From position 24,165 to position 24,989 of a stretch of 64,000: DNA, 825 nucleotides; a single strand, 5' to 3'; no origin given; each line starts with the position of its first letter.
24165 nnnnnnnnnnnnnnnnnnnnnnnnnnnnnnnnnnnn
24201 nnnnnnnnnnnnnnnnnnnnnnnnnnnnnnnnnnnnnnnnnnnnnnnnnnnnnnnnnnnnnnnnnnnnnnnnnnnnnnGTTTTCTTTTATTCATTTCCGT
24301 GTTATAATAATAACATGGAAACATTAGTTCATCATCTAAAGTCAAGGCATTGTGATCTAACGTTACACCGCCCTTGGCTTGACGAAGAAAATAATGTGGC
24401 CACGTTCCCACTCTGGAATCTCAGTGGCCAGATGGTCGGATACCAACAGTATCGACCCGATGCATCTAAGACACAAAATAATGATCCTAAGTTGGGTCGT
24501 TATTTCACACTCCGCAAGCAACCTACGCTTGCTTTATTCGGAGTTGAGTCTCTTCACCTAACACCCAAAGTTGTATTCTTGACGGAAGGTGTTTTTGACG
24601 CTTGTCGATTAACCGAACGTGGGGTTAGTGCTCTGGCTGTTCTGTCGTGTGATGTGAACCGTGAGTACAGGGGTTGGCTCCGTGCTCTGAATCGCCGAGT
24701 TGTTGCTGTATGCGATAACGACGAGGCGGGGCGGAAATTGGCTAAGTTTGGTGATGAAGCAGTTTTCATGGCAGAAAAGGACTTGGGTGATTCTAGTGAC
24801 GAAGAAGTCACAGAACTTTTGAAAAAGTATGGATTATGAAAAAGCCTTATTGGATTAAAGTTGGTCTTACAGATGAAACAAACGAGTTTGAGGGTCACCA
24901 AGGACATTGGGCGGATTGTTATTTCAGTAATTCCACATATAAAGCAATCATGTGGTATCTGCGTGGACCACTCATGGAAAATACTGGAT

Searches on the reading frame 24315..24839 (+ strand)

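Call 17: search_protein_families(library=phrogs, proteins=[window:24315-24839:+], max_evalue=0.00001)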
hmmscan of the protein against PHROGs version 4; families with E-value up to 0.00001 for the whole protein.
window:24315-24839:+ (174 aa): 3 families
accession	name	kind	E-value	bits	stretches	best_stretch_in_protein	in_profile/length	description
phrog_849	-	DNA, RNA and nucleotide metabolism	1.1e-41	144.3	1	3-170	148-337/435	DNA primase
phrog_47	-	DNA, RNA and nucleotide metabolism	2.1e-11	44.1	1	19-171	168-332/947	DNA primase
phrog_14043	-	DNA, RNA and nucleotide metabolism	6.6e-09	36.9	1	3-66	4-65/92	DNA primase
